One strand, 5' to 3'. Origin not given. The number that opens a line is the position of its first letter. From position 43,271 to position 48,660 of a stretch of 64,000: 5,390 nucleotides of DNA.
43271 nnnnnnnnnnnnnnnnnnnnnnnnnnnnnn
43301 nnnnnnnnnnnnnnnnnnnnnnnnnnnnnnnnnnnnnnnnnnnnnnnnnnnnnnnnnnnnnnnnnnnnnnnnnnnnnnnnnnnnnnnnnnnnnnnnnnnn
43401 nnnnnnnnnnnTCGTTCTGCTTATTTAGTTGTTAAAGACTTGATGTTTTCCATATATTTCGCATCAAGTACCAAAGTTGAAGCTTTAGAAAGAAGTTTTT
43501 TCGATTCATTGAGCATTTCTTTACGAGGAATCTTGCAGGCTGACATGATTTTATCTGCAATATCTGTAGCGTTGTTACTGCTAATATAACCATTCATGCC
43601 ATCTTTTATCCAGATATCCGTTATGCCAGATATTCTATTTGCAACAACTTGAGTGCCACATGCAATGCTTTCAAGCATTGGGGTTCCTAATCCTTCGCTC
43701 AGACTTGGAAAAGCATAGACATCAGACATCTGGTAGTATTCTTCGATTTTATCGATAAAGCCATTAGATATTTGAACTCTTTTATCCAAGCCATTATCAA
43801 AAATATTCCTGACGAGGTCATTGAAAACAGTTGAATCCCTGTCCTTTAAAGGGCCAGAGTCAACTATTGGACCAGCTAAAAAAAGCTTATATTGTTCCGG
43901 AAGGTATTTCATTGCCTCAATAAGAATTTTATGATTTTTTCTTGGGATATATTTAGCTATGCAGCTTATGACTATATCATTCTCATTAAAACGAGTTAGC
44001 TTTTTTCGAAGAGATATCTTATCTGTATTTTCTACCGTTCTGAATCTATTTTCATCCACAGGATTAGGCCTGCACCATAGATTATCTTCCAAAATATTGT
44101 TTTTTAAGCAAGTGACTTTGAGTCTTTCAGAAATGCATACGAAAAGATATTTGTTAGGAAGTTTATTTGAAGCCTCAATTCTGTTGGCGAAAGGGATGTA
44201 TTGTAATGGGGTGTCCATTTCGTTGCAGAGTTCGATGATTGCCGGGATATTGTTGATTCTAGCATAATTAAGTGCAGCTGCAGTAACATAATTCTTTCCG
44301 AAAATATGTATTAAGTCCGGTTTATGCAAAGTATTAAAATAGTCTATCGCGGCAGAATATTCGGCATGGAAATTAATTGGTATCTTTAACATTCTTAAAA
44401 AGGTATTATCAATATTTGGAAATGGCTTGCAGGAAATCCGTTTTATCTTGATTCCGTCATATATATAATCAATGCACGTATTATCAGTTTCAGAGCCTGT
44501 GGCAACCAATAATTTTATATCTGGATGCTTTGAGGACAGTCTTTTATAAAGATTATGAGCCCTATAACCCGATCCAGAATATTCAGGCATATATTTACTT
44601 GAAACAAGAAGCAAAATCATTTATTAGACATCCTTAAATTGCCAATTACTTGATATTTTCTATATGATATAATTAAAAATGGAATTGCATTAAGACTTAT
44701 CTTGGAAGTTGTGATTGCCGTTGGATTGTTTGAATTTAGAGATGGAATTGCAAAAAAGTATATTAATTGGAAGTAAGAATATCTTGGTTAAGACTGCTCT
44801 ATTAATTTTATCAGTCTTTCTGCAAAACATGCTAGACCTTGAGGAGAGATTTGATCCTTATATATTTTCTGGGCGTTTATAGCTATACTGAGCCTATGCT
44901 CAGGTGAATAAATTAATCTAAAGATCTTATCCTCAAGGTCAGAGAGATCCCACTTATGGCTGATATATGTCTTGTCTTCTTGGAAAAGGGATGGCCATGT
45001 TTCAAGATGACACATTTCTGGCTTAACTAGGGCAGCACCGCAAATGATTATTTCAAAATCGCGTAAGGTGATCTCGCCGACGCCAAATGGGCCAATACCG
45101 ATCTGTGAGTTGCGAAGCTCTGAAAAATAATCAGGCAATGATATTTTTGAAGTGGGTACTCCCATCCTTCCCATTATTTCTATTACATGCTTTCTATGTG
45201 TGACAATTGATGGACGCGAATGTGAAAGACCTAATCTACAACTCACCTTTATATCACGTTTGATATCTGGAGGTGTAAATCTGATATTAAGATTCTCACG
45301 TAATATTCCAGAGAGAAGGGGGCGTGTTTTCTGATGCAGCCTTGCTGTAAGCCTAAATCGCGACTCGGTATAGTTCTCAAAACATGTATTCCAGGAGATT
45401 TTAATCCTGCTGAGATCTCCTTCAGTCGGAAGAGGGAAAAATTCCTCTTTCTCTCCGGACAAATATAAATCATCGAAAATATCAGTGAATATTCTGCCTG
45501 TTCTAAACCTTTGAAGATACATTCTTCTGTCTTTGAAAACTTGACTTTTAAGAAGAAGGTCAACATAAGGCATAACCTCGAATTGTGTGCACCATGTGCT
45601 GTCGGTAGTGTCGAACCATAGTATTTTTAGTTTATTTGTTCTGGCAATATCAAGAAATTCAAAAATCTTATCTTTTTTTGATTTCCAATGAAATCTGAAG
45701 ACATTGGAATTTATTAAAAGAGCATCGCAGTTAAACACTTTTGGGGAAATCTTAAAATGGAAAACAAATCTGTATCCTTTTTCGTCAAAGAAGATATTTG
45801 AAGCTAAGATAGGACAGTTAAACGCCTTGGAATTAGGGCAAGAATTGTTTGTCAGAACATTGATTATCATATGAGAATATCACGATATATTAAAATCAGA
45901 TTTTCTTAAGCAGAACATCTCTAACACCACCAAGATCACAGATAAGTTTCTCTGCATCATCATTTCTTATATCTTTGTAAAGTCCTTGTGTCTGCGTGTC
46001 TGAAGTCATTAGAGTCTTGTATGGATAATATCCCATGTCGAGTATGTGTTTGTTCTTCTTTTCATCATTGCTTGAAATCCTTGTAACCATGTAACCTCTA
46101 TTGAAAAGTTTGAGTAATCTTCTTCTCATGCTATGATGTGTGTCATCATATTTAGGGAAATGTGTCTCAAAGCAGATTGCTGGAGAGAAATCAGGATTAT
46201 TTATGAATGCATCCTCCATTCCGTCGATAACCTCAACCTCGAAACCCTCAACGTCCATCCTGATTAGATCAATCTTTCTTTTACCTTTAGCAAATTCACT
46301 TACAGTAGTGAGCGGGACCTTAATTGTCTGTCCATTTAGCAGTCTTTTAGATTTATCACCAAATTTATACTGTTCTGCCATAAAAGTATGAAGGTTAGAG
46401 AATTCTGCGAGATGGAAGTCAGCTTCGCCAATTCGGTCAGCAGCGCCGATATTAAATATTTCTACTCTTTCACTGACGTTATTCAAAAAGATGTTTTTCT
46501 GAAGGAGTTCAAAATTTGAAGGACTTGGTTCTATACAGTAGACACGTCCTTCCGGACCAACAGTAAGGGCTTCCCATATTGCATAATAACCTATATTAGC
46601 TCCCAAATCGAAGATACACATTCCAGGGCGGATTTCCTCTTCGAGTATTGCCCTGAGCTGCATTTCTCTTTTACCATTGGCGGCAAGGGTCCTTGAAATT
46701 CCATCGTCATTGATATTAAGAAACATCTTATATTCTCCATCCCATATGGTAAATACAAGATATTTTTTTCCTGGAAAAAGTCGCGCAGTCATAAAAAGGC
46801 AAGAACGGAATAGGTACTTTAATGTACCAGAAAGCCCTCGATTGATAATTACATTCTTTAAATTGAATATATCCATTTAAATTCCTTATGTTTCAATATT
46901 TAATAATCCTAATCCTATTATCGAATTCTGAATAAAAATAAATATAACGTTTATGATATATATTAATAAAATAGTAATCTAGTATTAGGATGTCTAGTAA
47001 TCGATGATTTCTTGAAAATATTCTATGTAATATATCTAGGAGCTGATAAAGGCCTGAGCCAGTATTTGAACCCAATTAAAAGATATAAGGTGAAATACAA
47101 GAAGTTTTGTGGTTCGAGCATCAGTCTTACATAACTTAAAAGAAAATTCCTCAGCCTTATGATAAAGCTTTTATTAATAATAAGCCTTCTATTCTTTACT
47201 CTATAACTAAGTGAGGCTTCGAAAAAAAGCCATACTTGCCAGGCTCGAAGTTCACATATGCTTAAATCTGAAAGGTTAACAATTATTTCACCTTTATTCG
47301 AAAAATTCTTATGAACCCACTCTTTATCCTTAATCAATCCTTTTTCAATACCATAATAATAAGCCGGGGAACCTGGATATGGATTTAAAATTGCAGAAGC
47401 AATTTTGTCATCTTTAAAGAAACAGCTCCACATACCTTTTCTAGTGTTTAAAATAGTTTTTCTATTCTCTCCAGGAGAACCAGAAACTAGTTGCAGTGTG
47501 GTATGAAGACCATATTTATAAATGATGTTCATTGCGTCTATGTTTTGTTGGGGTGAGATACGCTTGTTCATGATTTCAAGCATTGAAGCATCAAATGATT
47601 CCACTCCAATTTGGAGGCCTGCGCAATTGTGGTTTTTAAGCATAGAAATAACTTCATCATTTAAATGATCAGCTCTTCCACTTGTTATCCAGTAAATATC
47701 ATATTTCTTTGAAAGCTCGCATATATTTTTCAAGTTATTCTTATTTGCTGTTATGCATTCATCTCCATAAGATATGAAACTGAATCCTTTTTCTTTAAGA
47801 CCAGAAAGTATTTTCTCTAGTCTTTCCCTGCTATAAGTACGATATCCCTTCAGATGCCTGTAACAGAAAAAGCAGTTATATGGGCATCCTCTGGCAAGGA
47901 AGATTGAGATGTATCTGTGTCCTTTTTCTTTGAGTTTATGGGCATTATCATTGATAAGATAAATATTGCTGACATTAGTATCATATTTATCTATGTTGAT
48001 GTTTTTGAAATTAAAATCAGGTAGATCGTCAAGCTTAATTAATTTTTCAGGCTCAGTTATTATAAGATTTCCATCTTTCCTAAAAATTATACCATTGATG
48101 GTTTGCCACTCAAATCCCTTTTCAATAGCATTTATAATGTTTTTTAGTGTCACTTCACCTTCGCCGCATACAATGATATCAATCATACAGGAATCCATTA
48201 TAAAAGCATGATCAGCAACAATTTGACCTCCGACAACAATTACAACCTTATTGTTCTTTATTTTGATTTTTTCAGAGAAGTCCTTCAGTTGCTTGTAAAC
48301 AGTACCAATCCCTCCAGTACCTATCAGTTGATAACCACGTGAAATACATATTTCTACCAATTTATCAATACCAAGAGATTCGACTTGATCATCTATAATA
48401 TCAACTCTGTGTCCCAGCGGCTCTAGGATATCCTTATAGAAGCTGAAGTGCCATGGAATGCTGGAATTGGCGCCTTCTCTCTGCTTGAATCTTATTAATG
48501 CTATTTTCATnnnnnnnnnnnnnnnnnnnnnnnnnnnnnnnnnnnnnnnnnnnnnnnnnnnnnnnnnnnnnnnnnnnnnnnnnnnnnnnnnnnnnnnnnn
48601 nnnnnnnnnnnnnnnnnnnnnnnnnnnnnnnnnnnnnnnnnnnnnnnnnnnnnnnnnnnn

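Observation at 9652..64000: A ~55-kb co-directional glycan super-locus with an exceptionally dense tailoring toolkit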

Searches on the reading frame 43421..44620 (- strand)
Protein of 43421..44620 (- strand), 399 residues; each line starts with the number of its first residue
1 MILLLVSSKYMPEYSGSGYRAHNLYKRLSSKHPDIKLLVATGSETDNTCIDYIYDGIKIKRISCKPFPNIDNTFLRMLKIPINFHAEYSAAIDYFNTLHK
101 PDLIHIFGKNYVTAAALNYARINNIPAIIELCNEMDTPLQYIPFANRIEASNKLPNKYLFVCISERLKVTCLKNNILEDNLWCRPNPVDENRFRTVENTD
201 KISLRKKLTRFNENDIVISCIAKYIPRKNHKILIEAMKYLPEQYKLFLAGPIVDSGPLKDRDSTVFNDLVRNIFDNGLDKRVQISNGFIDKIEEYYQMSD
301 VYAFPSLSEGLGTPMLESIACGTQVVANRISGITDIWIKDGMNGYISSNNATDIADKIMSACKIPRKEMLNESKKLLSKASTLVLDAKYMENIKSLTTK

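Call 6: search_protein_families(library=pfam, proteins=[window:43421-44620:-])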
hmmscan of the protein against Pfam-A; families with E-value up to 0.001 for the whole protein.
window:43421-44620:- (399 aa): 2 families
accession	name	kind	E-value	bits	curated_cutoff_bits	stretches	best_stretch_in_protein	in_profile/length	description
PF00534.26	Glycos_transf_1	-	1.3e-24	87.1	26.4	1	209-365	9-159/172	Glycosyl transferases group 1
PF13692.12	Glyco_trans_1_4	-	4.8e-20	72.7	27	1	217-360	3-138/142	Glycosyl transferases group 1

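Call 15: search_protein_families(library=ncbifam, proteins=[window:43421-44620:-], max_evalue=0.000001)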
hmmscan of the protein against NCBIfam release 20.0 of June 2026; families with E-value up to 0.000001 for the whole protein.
window:43421-44620:- (399 aa): 15 families
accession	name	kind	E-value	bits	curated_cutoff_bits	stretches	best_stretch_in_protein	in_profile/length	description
TIGR03999.1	thiol_BshA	equivalog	6.8e-14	51.6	273.7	1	162-366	150-337/375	N-acetyl-alpha-D-glucosaminyl L-malate synthase BshA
TIGR03088.1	stp2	hypoth_equivalog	2.7e-13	49.7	409.05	1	185-359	166-333/374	TIGR03088 family PEP-CTERM/XrtA system glycosyltransferase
NF047684.1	TeichurnBiosyTuaC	equivalog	7.2e-13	48.2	550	1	178-363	184-353/391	teichuronic acid biosynthesis protein TuaC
TIGR04047.1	MSMEG_0565_glyc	hypoth_equivalog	1.3e-12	47.5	259.85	1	158-377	140-355/373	MSMEG_0565 family glycosyltransferase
NF041876.1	EPS_EpsE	equivalog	1.9e-11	43.8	400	1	212-367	211-364/389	exopolysaccharide biosynthesis GT4 family glycosyltransferase EpsE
TIGR04063.1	stp3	hypoth_equivalog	6e-11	41.8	442.05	1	89-363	81-359/397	TIGR04063 family PEP-CTERM/XrtA system glycosyltransferase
TIGR02149.1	glgA_Coryne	subfamily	9.6e-11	41.4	302.4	1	177-354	167-338/391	glycogen synthase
NF053513.1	Gtran_IagA_BgsA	equivalog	3.7e-10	39.3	460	1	186-375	134-310/333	LTA glycolipid anchor biosynthesis glycosyltransferase, IagA/BgsA family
NF047880.1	glyco_SdgA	exception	1.6e-09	36.9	800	1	217-362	318-454/488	serine-aspartate repeat adhesin O-glycosyltransferase SdgA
TIGR03449.1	mycothiol_MshA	equivalog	3e-09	36.3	462.5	1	211-361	216-366/406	D-inositol-3-phosphate glycosyltransferase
NF038229.1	Glyco4_Geo_Pelo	equivalog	8.1e-09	34.9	400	1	99-357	54-294/338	GPMC system family 4 glycosyltransferase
TIGR02472.1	sucr_P_syn_N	equivalog_domain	2e-08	33.5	576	1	185-362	215-404/439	sucrose-phosphate synthase, putative, glycosyltransferase domain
NF053787.1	GlcN_PG_synth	equivalog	7.6e-08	31.6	480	0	153-368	139-330/361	N-acetylglucosaminyl phosphatidylglycerol synthase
NF012028.0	PRK15484.1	subfamily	1.9e-07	30.5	618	1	177-389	159-363/380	lipopolysaccharide N-acetylglucosaminyltransferase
NF046085.1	XrtY_assoc_Gly1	equivalog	4.2e-07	29.2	400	1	220-367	214-352/387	XrtY-associated glycosyltransferase XYAG1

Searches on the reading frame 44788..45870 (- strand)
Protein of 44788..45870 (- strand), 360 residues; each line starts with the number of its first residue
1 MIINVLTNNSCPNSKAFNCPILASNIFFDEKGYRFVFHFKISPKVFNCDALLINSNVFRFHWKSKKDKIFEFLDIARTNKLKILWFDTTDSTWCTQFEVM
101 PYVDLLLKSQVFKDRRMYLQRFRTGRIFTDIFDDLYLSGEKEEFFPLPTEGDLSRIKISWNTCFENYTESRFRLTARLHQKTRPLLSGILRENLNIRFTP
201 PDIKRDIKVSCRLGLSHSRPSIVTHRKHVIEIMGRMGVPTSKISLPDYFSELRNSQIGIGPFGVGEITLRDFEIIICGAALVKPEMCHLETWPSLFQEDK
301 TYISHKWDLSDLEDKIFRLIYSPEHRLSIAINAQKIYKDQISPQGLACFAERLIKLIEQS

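Call 6: search_protein_families(library=pfam, proteins=[window:44788-45870:-])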
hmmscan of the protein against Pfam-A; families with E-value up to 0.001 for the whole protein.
window:44788-45870:- (360 aa): 1 family
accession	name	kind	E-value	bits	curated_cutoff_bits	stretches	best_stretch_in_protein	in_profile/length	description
PF13524.12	Glyco_trans_1_2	-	0.00052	20.4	25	1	247-339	39-131/144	Glycosyl transferase-like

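Call 15: search_protein_families(library=ncbifam, proteins=[window:44788-45870:-], max_evalue=0.000001)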
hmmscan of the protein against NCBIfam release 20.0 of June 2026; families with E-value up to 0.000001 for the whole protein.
window:44788-45870:- (360 aa): 0 families

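Call 71: search_protein_families(library=pfam, proteins=[window:44788-45870:-], max_evalue=0.1)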
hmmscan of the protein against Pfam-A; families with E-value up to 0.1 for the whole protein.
window:44788-45870:- (360 aa): 1 family
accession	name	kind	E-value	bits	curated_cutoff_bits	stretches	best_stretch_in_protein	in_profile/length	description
PF13524.12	Glyco_trans_1_2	-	0.00052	20.4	25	1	247-339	39-131/144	Glycosyl transferase-like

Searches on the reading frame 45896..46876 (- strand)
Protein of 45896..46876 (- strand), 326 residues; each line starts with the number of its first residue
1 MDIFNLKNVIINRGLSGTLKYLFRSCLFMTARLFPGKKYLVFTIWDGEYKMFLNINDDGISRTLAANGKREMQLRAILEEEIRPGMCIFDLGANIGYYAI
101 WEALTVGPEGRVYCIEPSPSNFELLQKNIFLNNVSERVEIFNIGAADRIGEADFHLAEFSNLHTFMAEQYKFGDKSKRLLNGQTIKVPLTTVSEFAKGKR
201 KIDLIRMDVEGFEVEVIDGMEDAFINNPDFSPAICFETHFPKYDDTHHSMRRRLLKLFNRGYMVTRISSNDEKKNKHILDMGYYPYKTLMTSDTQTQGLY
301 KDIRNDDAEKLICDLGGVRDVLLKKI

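Call 6: search_protein_families(library=pfam, proteins=[window:45896-46876:-])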
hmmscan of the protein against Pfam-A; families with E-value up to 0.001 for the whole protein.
window:45896-46876:- (326 aa): 3 families
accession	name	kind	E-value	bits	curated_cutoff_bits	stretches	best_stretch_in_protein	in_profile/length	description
PF05050.19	Methyltransf_21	-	3.1e-21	76.7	22.7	1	90-262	1-171/173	Methyltransferase FkbM domain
PF02475.24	TRM5-TYW2_MTfase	-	1.5e-07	31.9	28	1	72-142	24-93/164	TRM5/TYW2 methyltransferase domain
PF05575.17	V_cholerae_RfbT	-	1.2e-05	25.3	27.9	1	73-240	68-230/286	Vibrio cholerae RfbT protein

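Call 15: search_protein_families(library=ncbifam, proteins=[window:45896-46876:-], max_evalue=0.000001)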
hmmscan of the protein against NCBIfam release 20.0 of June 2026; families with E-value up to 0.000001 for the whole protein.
window:45896-46876:- (326 aa): 1 family
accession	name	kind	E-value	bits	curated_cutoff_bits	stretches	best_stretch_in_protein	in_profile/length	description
TIGR01444.1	fkbM_fam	subfamily_domain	4.7e-29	101.7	37.7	1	88-227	2-134/143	FkbM family methyltransferase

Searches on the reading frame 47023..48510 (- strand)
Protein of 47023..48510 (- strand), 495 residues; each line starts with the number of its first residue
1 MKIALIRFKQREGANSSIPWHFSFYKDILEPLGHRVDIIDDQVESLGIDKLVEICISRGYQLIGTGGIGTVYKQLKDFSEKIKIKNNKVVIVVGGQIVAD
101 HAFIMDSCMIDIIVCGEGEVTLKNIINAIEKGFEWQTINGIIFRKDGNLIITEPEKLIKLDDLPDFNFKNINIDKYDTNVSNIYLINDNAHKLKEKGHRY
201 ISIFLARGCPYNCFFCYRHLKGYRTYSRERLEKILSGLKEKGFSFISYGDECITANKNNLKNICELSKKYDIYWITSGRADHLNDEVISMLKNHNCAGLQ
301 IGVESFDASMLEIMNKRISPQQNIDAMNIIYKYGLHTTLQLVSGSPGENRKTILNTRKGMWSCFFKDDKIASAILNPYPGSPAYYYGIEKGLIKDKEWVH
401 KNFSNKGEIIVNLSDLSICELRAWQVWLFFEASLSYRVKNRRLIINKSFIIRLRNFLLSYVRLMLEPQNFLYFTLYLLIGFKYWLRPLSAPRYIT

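Call 6: search_protein_families(library=pfam, proteins=[window:47023-48510:-])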
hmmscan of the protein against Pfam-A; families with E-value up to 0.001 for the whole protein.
window:47023-48510:- (495 aa): 2 families
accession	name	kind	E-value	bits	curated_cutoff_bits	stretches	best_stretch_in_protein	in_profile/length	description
PF04055.27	Radical_SAM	-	4.1e-19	69.8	29.5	1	205-356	3-162/166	Radical SAM superfamily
PF02310.24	B12-binding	-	7e-11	42.5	32.1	1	27-125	22-120/121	B12 binding domain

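Call 15: search_protein_families(library=ncbifam, proteins=[window:47023-48510:-], max_evalue=0.000001)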
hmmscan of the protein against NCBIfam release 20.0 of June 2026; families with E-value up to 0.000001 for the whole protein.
window:47023-48510:- (495 aa): 15 families
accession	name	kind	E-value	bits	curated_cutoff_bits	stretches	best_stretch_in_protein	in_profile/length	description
TIGR02026.1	BchE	equivalog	7.3e-31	107.6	481.35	1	32-396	35-396/497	magnesium-protoporphyrin IX monomethyl ester anaerobic oxidative cyclase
TIGR03471.1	HpnJ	equivalog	1e-29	103.8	577.6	1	38-417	49-417/472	hopanoid biosynthesis associated radical SAM protein HpnJ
TIGR04479.1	bcpD_PhpK_rSAM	subfamily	2.6e-27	95.4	600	1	49-357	100-403/504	PhpK family radical SAM P-methyltransferase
NF050148.1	rSAM_ApyD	equivalog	7.3e-24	84.1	750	1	78-384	93-390/645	RiPP biosynthesis radical SAM protein ApyD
TIGR04013.1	B12_SAM_MJ_1487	hypoth_equivalog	8.3e-22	77.5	251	2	194-383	145-353/382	TIGR04013 family B12-binding domain/radical SAM domain-containing protein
TIGR04014.1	B12_SAM_MJ_0865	equivalog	9.8e-22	77.3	360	1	73-389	55-360/434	methyl-coenzyme M reductase glutamine C-methyltransferase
TIGR04367.1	HpnR_B12_rSAM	equivalog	5.4e-20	71.4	650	1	201-384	187-370/490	hopanoid C-3 methylase HpnR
TIGR03975.1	rSAM_ocin_1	subfamily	1.2e-19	70.3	281.85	1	79-351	148-418/606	RiPP maturation radical SAM C-methyltransferase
TIGR04295.1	B12_rSAM_oligo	hypoth_equivalog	2.6e-19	69.2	400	1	18-386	24-383/422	TIGR04295 family B12-binding domain-containing radical SAM protein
NF033070.1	rSAM_AprD4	equivalog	2e-18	66.6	500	1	200-397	196-400/456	AprD4 family radical SAM diol-dehydratase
TIGR04385.1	B12_rSAM_cofa1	equivalog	2.1e-18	66.8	450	1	101-357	114-358/438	B12 lower ligand biosynthesis radical SAM protein BzaD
NF038361.1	rSAM_Sden_1168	equivalog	6.7e-17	61.2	575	1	93-394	175-480/560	Sden_1168 family B12-binding radical SAM P-methyltransferase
NF033712.0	B12_rSAM_KedN5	subfamily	2.4e-16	59.1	700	1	64-354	67-361/624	KedN5 family methylcobalamin-dependent radical SAM C-methyltransferase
TIGR04072.2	rSAM_ladder_B12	equivalog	4.1e-14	52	360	1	200-356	180-342/443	lipid biosynthesis B12-binding/radical SAM protein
NF045585.1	rSAM_slr0320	equivalog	2.6e-07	29.5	775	1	81-314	131-358/511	photosystem II high light acclimation radical SAM protein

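Call 70: search_solved_structures(query=window:47023-48510:-, max_evalue=0.001)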
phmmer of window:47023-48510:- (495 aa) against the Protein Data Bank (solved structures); distinct sequences matched with E-value up to 0.001: 4.
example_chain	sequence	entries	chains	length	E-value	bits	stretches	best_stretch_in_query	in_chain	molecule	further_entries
6fd2_B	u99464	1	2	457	1.8e-16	63.3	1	204-421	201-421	Putative apramycin biosynthetic oxidoreductase 4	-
9ccb_A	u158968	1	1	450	2e-08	36.8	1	85-381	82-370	Radical SAM core domain-containing protein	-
9n1b_A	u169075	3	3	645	8.8e-05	24.8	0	91-353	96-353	Radical SAM protein | Radical SAM enzyme CysS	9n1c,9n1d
7kdx_A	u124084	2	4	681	9.8e-05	24.6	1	79-352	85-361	Methyltransferase TokK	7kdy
